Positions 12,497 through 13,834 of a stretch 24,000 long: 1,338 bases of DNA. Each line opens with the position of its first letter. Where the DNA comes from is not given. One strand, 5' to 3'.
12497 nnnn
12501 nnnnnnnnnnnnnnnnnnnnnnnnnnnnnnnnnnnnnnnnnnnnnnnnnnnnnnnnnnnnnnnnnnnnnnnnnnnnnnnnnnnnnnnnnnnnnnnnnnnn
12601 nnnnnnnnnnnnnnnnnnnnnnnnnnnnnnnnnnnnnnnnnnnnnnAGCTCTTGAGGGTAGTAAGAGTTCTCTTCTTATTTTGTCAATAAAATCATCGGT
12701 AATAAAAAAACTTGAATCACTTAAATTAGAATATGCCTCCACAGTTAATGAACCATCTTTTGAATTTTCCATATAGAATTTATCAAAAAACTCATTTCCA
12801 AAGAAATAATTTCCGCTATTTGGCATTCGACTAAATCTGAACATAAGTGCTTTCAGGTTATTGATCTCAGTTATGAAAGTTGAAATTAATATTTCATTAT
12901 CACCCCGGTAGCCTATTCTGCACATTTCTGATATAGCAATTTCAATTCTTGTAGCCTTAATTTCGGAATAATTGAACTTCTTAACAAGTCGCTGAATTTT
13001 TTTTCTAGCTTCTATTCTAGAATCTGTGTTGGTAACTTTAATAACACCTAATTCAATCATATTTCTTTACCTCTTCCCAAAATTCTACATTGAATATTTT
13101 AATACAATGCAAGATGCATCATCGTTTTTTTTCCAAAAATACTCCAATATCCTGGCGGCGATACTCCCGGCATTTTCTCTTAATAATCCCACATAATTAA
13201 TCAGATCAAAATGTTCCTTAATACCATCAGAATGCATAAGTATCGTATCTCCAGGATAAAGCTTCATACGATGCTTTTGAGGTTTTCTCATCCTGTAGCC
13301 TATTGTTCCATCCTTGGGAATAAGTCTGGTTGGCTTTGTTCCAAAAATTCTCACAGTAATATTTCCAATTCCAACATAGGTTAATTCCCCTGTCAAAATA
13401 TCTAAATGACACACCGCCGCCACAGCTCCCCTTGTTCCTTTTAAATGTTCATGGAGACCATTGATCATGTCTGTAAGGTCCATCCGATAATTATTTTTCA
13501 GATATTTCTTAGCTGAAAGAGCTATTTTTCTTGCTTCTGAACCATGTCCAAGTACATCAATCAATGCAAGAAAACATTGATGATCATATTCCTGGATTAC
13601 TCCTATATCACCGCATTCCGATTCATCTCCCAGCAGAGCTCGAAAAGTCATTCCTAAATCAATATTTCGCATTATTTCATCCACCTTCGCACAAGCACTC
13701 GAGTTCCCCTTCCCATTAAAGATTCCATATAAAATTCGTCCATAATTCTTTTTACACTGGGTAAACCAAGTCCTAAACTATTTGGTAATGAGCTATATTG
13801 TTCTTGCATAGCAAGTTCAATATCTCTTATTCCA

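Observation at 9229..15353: Stressosome-type module (RsbR-S-T-X) wired to a hybrid histidine kinase and an HD-GYP response regulator instead of sigma-B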

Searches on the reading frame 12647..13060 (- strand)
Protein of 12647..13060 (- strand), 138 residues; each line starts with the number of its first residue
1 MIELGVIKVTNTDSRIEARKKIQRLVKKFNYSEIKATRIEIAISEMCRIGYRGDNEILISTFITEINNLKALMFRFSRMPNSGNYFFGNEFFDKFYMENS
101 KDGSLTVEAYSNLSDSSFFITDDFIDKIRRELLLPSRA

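Call 41: search_solved_structures(query=A2, max_evalue=10, show_alignments=2)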
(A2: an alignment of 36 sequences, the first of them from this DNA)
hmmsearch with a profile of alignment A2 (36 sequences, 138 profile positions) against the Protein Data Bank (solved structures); distinct sequences matched with E-value up to 10: 4.
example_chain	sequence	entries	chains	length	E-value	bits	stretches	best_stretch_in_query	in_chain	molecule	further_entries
8ga7_A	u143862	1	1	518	0.1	15.8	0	8-57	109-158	THR5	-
6fes_A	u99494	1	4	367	0.17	15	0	108-138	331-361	D12_BRIC2, a synthetic protein,D12_BRIC2, a synthetic protein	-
3sl2_A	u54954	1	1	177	0.19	14.9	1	31-100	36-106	Sensor histidine kinase yycG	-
3b57_A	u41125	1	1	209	1.8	11.8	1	80-134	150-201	Lin1889 protein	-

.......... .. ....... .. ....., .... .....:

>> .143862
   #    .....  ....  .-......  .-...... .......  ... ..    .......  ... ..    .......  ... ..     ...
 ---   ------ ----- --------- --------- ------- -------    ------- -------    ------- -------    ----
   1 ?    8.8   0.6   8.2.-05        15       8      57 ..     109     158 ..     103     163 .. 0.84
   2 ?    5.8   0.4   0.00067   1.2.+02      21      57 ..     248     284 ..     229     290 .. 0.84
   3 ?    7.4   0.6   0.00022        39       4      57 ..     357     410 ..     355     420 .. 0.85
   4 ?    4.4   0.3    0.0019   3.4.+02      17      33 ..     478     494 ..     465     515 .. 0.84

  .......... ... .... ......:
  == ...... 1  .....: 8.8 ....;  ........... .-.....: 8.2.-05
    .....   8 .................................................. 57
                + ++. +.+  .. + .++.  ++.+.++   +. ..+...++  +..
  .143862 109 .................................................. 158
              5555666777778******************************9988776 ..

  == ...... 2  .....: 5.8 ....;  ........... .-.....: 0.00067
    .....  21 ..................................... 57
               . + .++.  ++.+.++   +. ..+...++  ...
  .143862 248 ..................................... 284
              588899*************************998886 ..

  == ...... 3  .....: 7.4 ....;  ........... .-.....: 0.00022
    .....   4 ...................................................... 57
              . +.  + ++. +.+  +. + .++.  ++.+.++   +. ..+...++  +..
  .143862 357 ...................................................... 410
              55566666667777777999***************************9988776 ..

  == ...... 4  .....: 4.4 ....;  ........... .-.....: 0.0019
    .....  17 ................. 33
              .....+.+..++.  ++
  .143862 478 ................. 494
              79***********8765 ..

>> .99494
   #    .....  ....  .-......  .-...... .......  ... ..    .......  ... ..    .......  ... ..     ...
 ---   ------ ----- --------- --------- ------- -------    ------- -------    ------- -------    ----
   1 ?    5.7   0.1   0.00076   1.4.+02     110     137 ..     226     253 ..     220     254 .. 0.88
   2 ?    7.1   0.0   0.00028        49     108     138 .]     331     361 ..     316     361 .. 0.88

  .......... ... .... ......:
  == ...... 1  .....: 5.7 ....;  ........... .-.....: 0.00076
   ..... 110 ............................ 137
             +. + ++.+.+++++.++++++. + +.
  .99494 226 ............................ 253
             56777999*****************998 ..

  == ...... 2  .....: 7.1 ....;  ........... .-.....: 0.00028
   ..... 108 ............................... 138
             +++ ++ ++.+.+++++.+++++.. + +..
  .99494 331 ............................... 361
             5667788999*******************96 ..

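Call 55: predict_structure(alignment_id=A2)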
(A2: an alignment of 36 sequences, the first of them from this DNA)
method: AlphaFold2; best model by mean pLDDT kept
length: 138 residues; sequences in the alignment: 36
mean_pLDDT: 94.0   pTM: 0.88
mean pLDDT of the five models: 94.0, 94.0, 92.8, 92.5, 91.7
residues with pLDDT >= 90: 122; 70-90: 13; 50-70: 2; < 50: 1
segments of 3 or more residues with pLDDT < 50: none
pLDDT, mean of each block of 10 residues (from residue 1): 97 94 95 96 96 93 95 97 94 97 96 90 96 78
secondary structure, 60 per line:
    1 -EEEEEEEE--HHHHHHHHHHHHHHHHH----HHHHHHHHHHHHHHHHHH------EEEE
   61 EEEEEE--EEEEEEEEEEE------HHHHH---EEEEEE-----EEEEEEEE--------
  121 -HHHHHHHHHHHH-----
elements in order: E2-9 H12-28 H33-50 E57-66 E69-79 H86-90 E94-99 E105-112 H122-133
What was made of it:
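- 12656..13060 (-): N-terminal domain of the kinase (aa 1-135): a degenerate RsbT/RsbW-like GHKL fold with no ATP-binding motifs ('pseudo-RsbT' or Ndom). This is the proposed stressosome-coupling adaptor. AF2 pLDDT 94 (call 55).
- On Sigma-B partner-switching cascade (RsbU-RsbV-RsbW-SigB): The model is alpha/beta: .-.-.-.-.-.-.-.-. (call 55).
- Closest known: Bacillus subtilis / Listeria RsbRST stressosome with RsbU-RsbV-RsbW-sigma-B output. Different: The adaptor is an alpha/beta GHKL-like domain (call 55), not the four-helix RsbU_N bundle.
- The AF2 model has pLDDT 94 and pTM 0.88 (call 55).
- Tried and rejected: It was replaced by the alignment-based model (call 55).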

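Call 58: fold_search(model_id=the predicted structure, library=pdb)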
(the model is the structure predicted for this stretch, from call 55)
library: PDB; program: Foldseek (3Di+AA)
matches with E <= 10: 572; with E <= 0.001: 16
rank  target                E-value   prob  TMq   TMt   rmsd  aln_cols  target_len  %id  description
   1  1th8_A                1.1e-04  1.00  0.55  0.57   5.3       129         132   17  Crystal Structures of the ADP and ATP bound forms of the Bacillus Anti-sigma factor SpoIIAB in complex with the Anti-a (released 2004-06-15)
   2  6m37_C                1.2e-04  1.00  0.62  0.73   3.3       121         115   16  The crystal structure of B. subtilis RsbV/RsbW complex in the hexagonal crystal form (released 2020-07-15)
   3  1tid_C                1.7e-04  1.00  0.54  0.56   5.3       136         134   15  Crystal Structures of the ADP and ATP bound forms of the Bacillus Anti-sigma factor SpoIIAB in complex with the Anti-a (released 2004-06-15)
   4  6m37_A                1.8e-04  1.00  0.58  0.70   3.9       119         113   15  The crystal structure of B. subtilis RsbV/RsbW complex in the hexagonal crystal form (released 2020-07-15)
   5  1til_E                2.0e-04  1.00  0.56  0.56   5.2       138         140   15  Crystal Structures of the ADP and ATP bound forms of the Bacillus Anti-sigma factor SpoIIAB in complex with the Anti-a (released 2004-06-15)
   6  6m36_A                2.5e-04  1.00  0.61  0.80   3.0       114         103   16  The crystal structure of B. subtilis RsbV/RsbW complex in the monoclinic crystal form (released 2020-07-15)
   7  1l0o_A                2.6e-04  1.00  0.56  0.55   5.3       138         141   16  Crystal Structure of the Bacillus stearothermophilus Anti-Sigma Factor SpoIIAB with the Sporulation Sigma Factor Sigma (released 2002-04-03)
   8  6m36_G                2.8e-04  1.00  0.57  0.74   3.4       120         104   17  The crystal structure of B. subtilis RsbV/RsbW complex in the monoclinic crystal form (released 2020-07-15)
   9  6m36_E                3.0e-04  1.00  0.61  0.81   2.8       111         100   16  The crystal structure of B. subtilis RsbV/RsbW complex in the monoclinic crystal form (released 2020-07-15)
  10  1tid_A                4.8e-04  1.00  0.54  0.55   5.3       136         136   15  Crystal Structures of the ADP and ATP bound forms of the Bacillus Anti-sigma factor SpoIIAB in complex with the Anti-a (released 2004-06-15)
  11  8jzt_B                5.4e-04  1.00  0.54  0.57   4.2       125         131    8  The sigF and anti-sigma factor complex (released 2024-10-16)
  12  8jzt_D                6.0e-04  1.00  0.55  0.58   4.0       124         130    6  The sigF and anti-sigma factor complex (released 2024-10-16)
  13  1thn_A                6.4e-04  1.00  0.60  0.61   4.4       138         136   14  Crystal Structures of the ADP and ATP bound forms of the Bacillus Anti-sigma factor SpoIIAB in complex with the Anti-a (released 2004-06-15)
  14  6m36_I                7.2e-04  1.00  0.64  0.83   2.6       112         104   17  The crystal structure of B. subtilis RsbV/RsbW complex in the monoclinic crystal form (released 2020-07-15)
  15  6m36_C                8.1e-04  1.00  0.57  0.73   3.6       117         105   14  The crystal structure of B. subtilis RsbV/RsbW complex in the monoclinic crystal form (released 2020-07-15)
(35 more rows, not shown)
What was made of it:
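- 12656..13060 (-): The top 19 Foldseek hits are SpoIIAB, RsbW or UsfX (call 58).
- On Anti-sigma-type GHKL serine kinases (RsbT/RsbW/SpoIIAB), for HK residues 1-135: The top 19 Foldseek hits are all from this family (call 58).
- Closest known: Anti-sigma-factor GHKL serine kinases SpoIIAB, RsbW, UsfX and RsbT. Same: The fold of HK residues 1-135 matches (Foldseek probability 1.0, target-normalised TM-score up to 0.83; call 58).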

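Call 59: find_homologous_proteins(query=A2, max_evalue=0.00001)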
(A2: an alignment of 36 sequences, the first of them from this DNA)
Query A2 (36 sequences) (138 aa, profile of the alignment): 2 proteins with E <= 0.00001 among 789 candidates.
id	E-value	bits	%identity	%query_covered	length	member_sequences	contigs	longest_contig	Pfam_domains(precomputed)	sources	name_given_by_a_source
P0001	3.8e-24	103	60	67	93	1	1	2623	-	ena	-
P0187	5.9e-19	86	39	55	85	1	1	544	-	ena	-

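Call 61: find_encoding_contigs(protein=P0150, flank=6000, max_places=1)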
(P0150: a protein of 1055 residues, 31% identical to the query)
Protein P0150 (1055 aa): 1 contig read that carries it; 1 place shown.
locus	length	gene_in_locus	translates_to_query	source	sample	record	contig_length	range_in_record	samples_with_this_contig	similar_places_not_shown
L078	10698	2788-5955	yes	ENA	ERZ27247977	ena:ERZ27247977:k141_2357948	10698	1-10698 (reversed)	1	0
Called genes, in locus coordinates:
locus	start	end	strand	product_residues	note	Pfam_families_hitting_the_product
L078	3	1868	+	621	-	?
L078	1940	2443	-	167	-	PF06172:Cupin_5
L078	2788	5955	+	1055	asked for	PF00989:PAS, PF08447:PAS_3, PF08448:PAS_4, PF13426:PAS_9, PF00989:PAS, PF08448:PAS_4, PF13426:PAS_9, PF13426:PAS_9, +15 more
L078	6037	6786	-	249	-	PF12679:ABC2_membrane_2, PF10920:DUF2705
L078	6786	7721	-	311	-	PF00005:ABC_tran, PF13304:AAA_21 (faint), PF13732:DrrA1-3_C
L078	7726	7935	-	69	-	PF13396:PLDc_N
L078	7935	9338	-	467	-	PF02629:CoA_binding, PF13380:CoA_binding_2, PF13607:Succ_CoA_lig, PF19045:Ligase_CoA_2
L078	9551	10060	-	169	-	PF01047:MarR (weak), PF12802:MarR_2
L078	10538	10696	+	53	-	?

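Call 62: find_encoding_contigs(protein=P0136, flank=6000, max_places=1)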
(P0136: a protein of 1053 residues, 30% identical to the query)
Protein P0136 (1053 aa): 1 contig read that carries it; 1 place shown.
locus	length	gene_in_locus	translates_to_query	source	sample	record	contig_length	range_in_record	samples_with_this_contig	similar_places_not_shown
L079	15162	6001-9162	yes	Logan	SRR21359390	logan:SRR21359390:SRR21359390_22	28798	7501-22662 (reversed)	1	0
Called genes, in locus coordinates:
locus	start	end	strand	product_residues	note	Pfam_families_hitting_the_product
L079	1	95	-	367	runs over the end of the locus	PF00278:Orn_DAP_Arg_deC (weak), PF02784:Orn_Arg_deC_N (weak)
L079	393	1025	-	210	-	PF02607:B12-binding_2, PF02310:B12-binding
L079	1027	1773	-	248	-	PF00392:GntR, PF07702:UTRA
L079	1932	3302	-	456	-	PF01208:URO-D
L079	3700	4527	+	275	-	PF00989:PAS, PF13188:PAS_8 (faint), PF08448:PAS_4, PF13426:PAS_9, PF01740:STAS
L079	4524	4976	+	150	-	PF01740:STAS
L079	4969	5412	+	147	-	PF13581:HATPase_c_2, PF02518:HATPase_c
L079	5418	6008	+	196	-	PF07228:SpoIIE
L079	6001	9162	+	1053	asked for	PF08448:PAS_4, PF00512:HisKA, PF02518:HATPase_c, PF00072:Response_reg, PF01627:Hpt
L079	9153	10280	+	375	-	PF00072:Response_reg, PF13487:HD_5, PF01966:HD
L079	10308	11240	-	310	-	PF02558:ApbA, PF03721:UDPG_MGDP_dh_N, PF08546:ApbA_C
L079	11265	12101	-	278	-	PF02548:Pantoate_transf, PF01177:Asp_Glu_race (faint)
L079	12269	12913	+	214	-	PF12654:DUF3786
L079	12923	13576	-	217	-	PF09515:Thia_YuaJ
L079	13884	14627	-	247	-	PF04263:TPK_catalytic, PF04265:TPK_B1_binding (weak)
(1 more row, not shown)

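Call 63: find_encoding_contigs(protein=P0142, flank=6000, max_places=1)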
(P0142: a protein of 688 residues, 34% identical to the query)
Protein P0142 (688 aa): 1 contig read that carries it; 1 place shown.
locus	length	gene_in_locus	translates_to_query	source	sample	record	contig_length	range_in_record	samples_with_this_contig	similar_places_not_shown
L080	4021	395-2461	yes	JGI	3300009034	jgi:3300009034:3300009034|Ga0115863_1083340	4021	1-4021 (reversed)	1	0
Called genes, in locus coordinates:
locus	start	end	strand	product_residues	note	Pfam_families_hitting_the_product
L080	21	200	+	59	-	PF00196:GerE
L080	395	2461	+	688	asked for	PF00989:PAS (weak), PF08448:PAS_4 (weak), PF13426:PAS_9, PF08447:PAS_3, PF00512:HisKA, PF02518:HATPase_c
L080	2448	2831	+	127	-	PF00072:Response_reg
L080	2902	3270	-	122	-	-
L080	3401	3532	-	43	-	-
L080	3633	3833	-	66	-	-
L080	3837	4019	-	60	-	?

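Call 64: find_encoding_contigs(protein=P0163, flank=6000, max_places=1)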
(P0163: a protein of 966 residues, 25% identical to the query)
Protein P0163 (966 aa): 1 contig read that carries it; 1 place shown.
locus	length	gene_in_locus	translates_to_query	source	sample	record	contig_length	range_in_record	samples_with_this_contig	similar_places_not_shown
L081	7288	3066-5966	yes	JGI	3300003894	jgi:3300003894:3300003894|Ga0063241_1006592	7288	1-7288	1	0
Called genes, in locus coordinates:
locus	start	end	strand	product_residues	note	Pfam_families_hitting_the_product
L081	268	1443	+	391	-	PF00989:PAS (weak), PF08448:PAS_4, PF13426:PAS_9, PF08447:PAS_3, PF08448:PAS_4, PF13426:PAS_9, PF08447:PAS_3, PF01740:STAS, +2 more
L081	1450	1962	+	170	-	PF01740:STAS, PF13466:STAS_2 (faint)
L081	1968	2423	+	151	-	PF13581:HATPase_c_2, PF02518:HATPase_c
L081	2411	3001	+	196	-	PF07228:SpoIIE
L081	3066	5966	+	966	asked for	PF00512:HisKA, PF02518:HATPase_c, PF00072:Response_reg, PF01627:Hpt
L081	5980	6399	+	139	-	PF00072:Response_reg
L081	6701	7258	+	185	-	PF00496:SBP_bac_5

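Call 65: find_encoding_contigs(protein=P0134, flank=6000, max_places=1)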
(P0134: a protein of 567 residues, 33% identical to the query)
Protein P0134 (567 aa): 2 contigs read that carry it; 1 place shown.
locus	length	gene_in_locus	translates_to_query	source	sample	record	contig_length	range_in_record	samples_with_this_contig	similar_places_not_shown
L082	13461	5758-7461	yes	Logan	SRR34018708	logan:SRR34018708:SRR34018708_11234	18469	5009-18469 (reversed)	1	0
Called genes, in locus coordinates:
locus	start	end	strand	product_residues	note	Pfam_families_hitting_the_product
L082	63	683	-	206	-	PF24392:Parb-CE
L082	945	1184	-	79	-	PF07610:DUF1573 (faint)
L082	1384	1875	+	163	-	-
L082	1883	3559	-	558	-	PF00535:Glycos_transf_2, PF04138:GtrA_DPMS_TM, PF08242:Methyltransf_12 (weak), PF13649:Methyltransf_25 (weak)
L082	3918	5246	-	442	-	PF01464:SLT, PF01476:LysM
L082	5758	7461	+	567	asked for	PF00989:PAS, PF08448:PAS_4, PF13188:PAS_8 (weak), PF13426:PAS_9, PF02830:V4R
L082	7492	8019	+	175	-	PF02830:V4R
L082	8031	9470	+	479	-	PF00672:HAMP (faint), PF07228:SpoIIE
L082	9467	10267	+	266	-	PF00497:SBP_bac_3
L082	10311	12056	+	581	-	PF00672:HAMP, PF00989:PAS, PF13188:PAS_8 (weak), PF13426:PAS_9, PF08447:PAS_3, PF00989:PAS, PF08448:PAS_4, PF13426:PAS_9, +2 more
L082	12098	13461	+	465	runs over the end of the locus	PF00512:HisKA (weak), PF02518:HATPase_c, PF00072:Response_reg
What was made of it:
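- The Ndom also occurs without an adjacent RSTX module in 3 of 5 independently sampled proteins (L078, L080, L082; calls 61, 63, 65). Orphan Ndom proteins exist without nearby STAS genes (calls 61, 63, 65). Ndom proteins occur away from RSTX modules (calls 61, 63, 65).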

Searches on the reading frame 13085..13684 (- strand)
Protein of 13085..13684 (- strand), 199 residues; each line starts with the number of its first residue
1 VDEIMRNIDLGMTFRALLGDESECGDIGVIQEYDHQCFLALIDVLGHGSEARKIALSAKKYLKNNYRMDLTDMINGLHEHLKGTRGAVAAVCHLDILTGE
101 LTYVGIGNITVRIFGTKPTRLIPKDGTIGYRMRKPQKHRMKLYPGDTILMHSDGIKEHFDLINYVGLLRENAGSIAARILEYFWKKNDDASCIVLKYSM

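Call 3: search_protein_families(library=pfam, proteins=[window:13085-13684:-], max_evalue=0.01)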
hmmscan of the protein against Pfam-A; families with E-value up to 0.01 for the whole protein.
window:13085-13684:- (199 aa): 1 family
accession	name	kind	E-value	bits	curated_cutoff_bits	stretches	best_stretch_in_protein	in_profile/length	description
PF07228.17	SpoIIE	-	5.5e-11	43.2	25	1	34-161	2-139/192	Stage II sporulation protein E (SpoIIE)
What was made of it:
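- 13085..13672 (-): rsbX-like single-domain PP2C phosphatase, 195 aa. Pfam SpoIIE (call 3).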

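Call 4: search_protein_families(library=ncbifam, proteins=[window:13085-13684:-], max_evalue=0.01)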
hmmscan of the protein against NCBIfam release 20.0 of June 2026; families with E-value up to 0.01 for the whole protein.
window:13085-13684:- (199 aa): 0 families

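Call 23: search_solved_structures(query=window:13085-13672:-, max_evalue=0.1, show_alignments=2)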
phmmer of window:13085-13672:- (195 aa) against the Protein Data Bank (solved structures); distinct sequences matched with E-value up to 0.1: 3.
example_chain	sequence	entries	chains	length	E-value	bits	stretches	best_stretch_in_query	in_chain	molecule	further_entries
3zt9_A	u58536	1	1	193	2.5e-20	76.4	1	2-191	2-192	Stage II sporulation protein E (SpoIIE)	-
3w40_A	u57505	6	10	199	2.5e-11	47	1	17-153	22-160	Phosphoserine phosphatase RsbX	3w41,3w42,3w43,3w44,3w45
3ke6_A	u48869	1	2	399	0.001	22.2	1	32-153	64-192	Protein Rv1364c/MT1410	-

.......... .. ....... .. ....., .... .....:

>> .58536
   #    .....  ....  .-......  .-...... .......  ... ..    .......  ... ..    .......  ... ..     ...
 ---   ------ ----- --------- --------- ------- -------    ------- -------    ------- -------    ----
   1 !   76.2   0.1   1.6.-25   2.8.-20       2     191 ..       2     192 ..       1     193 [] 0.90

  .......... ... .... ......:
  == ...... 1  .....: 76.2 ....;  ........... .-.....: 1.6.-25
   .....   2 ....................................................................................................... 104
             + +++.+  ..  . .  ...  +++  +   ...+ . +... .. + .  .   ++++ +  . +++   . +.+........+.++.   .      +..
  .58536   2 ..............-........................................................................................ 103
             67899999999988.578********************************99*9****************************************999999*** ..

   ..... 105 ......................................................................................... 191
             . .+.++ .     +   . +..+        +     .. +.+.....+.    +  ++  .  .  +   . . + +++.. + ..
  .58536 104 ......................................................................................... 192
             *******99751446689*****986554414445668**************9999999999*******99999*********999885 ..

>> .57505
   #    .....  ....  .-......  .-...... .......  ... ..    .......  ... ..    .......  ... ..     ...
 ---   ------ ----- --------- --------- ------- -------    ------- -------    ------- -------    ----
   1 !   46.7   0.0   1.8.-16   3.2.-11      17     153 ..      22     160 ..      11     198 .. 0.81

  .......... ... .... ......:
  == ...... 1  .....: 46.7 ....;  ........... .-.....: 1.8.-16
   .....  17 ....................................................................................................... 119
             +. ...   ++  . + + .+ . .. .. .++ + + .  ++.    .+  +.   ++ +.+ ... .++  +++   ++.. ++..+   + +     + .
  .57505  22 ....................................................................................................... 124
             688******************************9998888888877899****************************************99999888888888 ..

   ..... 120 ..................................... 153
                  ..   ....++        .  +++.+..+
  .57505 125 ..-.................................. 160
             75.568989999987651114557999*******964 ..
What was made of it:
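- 13085..13672 (-): Best solved relatives are Moorella MtX (3zt9, 2.5e-20) and B. subtilis RsbX (3w40, 2.5e-11), from call 23.
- On Stressosome RsbR-RsbS-RsbT(-RsbX) module: Best solved relatives are MtX and RsbX (call 23).
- Closest known: Moorella thermoacetica MtR-MtS-MtT-MtX-MtG. Same: It is a Clostridia-class stressosome with rsbX-type MtX, the best solved relative of this RsbX (3zt9, call 23).
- RsbX matches MtX and RsbX (call 23).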
